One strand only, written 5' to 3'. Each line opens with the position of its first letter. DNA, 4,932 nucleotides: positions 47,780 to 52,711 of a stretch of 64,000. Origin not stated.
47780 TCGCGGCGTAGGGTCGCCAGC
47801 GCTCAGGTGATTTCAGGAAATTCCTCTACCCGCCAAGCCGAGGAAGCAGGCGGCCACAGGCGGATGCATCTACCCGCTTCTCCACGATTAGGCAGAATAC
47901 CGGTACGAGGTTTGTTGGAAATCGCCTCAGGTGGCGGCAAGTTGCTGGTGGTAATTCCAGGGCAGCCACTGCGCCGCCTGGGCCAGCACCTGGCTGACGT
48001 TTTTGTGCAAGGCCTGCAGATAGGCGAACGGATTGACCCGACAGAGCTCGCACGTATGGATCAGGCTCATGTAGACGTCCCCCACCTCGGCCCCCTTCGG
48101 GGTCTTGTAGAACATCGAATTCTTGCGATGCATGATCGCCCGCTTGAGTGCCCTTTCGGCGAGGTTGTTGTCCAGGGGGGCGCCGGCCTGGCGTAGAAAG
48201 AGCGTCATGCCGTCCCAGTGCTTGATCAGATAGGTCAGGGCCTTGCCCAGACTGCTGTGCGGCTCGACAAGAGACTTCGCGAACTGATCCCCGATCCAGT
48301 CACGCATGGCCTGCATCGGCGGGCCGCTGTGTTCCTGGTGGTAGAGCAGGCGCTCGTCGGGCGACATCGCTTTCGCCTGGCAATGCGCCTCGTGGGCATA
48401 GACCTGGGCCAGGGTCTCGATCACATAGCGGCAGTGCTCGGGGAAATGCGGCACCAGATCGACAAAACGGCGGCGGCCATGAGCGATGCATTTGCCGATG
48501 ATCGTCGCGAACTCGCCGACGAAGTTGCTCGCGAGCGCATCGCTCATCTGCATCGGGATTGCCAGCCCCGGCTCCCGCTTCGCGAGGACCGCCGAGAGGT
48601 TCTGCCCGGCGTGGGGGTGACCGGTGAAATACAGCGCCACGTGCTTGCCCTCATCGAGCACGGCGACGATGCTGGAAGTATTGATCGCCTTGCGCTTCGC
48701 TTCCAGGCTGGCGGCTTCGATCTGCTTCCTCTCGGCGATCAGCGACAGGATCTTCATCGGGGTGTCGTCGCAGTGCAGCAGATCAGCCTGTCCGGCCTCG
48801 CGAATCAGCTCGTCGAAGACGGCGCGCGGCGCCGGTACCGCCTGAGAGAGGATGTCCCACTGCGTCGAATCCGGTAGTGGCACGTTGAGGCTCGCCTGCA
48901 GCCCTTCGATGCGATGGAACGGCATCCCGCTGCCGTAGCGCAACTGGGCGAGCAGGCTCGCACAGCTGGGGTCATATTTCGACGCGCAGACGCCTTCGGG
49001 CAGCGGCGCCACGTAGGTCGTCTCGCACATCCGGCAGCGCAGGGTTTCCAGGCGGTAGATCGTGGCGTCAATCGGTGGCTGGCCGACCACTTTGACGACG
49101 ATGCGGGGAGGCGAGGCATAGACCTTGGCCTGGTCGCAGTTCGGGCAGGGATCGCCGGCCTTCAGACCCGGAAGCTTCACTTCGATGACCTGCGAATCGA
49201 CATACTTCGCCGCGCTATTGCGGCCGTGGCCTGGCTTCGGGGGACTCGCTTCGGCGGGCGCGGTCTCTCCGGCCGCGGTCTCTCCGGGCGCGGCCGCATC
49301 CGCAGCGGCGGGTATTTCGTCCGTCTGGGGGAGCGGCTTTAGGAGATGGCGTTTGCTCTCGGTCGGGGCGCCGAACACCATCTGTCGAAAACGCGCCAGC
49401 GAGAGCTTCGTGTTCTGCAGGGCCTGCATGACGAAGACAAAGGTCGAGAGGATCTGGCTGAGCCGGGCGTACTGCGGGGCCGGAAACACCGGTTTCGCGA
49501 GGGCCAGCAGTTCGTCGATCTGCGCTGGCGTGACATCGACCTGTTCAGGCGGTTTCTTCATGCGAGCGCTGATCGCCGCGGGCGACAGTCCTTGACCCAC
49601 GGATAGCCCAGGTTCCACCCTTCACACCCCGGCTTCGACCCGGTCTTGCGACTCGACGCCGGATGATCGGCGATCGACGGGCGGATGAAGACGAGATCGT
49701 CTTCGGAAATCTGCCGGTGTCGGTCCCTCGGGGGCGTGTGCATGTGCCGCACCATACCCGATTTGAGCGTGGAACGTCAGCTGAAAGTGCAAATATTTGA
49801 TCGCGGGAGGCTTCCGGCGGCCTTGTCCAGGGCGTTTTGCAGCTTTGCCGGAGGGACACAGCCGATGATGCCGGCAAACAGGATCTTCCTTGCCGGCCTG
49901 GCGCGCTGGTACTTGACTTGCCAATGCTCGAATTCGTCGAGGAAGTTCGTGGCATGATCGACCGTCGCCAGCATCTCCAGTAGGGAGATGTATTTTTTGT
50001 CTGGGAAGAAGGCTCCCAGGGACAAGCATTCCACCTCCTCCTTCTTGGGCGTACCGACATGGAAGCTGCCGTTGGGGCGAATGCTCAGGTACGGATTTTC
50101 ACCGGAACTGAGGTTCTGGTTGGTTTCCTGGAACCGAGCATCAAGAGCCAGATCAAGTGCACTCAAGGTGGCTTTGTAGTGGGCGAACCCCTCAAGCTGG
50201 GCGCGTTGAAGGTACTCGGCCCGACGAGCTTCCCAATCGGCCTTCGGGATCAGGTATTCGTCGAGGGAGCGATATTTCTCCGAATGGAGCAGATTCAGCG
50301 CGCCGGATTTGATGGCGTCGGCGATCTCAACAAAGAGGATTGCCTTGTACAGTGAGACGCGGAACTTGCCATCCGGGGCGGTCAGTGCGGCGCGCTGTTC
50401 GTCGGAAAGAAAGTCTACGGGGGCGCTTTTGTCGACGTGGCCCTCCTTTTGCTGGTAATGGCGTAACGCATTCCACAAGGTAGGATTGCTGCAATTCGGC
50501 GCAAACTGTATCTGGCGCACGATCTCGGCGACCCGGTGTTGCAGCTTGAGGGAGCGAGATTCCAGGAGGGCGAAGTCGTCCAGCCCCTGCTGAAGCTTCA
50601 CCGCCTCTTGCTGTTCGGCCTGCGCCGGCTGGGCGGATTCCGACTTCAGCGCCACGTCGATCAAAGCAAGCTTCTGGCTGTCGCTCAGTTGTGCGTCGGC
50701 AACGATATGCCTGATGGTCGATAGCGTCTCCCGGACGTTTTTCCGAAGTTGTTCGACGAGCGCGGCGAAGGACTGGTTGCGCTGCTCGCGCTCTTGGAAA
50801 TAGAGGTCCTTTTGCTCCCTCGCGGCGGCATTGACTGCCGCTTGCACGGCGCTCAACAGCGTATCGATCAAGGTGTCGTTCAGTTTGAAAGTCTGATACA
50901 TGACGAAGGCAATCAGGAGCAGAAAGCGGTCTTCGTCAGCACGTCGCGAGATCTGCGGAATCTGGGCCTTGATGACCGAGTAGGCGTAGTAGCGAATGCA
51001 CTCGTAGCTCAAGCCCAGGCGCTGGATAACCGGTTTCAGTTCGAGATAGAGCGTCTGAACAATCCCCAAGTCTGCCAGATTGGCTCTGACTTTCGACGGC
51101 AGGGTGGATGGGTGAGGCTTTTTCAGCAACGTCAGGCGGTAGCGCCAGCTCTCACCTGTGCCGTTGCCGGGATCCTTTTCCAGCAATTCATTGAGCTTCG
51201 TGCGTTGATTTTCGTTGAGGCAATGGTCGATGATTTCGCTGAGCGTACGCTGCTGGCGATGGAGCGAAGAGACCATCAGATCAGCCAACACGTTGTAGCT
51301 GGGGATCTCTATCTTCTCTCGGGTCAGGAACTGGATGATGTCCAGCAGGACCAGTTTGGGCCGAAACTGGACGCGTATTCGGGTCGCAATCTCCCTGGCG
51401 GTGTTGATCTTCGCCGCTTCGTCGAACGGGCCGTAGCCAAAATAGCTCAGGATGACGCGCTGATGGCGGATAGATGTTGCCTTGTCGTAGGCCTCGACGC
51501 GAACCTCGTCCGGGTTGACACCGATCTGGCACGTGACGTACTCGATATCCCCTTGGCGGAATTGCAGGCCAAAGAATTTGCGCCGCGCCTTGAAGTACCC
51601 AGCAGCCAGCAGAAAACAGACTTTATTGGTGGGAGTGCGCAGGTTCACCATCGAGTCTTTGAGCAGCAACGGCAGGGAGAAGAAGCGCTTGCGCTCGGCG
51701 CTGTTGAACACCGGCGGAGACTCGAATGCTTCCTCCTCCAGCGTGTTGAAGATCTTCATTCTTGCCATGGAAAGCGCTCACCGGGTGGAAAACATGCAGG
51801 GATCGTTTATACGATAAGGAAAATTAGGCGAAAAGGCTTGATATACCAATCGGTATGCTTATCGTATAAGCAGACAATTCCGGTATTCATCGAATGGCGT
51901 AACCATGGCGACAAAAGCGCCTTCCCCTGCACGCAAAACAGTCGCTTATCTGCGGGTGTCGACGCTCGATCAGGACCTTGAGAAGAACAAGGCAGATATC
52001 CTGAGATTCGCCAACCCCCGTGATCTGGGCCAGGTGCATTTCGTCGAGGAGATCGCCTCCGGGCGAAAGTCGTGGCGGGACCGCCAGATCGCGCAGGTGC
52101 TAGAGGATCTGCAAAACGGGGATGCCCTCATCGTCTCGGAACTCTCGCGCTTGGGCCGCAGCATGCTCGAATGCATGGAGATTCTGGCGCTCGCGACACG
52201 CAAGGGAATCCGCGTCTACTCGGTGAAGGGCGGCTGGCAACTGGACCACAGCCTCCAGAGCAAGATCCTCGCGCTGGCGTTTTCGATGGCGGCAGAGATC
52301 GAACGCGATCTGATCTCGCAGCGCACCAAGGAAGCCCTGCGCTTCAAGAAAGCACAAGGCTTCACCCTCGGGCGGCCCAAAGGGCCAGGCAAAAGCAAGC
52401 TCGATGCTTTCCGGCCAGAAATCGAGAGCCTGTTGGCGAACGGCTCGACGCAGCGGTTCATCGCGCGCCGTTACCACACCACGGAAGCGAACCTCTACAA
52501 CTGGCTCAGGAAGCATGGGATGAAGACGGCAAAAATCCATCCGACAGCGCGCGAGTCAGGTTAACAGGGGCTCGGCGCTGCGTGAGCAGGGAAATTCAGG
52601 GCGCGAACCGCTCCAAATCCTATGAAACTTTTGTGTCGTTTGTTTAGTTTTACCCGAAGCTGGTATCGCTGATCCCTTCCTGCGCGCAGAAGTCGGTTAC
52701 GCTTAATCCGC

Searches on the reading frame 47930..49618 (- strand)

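Call 59: search_protein_families(library=pfam, proteins=[window:47930-49618:-], max_evalue=0.0001)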
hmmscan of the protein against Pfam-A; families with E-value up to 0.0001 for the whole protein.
window:47930-49618:- (563 aa): 1 family
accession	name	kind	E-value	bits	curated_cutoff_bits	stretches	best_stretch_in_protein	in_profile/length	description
PF03050.20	DDE_Tnp_IS66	-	2.4e-41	142.5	23.1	1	214-511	3-283/284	Transposase IS66 family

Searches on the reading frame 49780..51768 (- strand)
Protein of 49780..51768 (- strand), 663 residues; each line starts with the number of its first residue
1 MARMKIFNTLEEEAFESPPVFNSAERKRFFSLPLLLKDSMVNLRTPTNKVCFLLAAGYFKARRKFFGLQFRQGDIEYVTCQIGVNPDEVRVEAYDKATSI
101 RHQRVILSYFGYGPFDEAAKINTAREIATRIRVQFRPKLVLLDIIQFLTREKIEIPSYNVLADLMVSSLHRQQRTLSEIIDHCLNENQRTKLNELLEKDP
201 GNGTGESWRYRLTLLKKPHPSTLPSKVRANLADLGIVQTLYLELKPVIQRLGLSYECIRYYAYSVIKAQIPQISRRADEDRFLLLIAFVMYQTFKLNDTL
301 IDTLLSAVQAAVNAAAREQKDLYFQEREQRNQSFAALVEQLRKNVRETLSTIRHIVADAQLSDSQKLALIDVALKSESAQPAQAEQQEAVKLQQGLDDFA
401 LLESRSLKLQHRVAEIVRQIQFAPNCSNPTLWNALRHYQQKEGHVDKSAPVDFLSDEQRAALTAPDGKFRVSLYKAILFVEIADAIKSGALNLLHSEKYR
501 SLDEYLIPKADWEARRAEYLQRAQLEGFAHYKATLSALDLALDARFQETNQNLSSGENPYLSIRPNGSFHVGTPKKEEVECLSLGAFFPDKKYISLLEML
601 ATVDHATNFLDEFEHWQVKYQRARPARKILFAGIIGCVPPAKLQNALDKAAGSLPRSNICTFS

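Call 59: search_protein_families(library=pfam, proteins=[window:49780-51768:-], max_evalue=0.0001)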
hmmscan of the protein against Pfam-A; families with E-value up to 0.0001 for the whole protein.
window:49780-51768:- (663 aa): 1 family
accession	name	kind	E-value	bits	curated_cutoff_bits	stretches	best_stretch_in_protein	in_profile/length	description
PF13700.11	DUF4158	-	1.4e-19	71.1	27.4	1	7-165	2-162/165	Domain of unknown function (DUF4158)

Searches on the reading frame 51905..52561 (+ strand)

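Call 59: search_protein_families(library=pfam, proteins=[window:51905-52561:+], max_evalue=0.0001)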
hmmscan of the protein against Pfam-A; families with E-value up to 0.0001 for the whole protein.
window:51905-52561:+ (219 aa): 1 family
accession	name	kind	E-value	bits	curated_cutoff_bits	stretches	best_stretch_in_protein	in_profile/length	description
PF00239.26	Resolvase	-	1.2e-30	107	23.3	1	13-152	2-143/145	Resolvase, N terminal domain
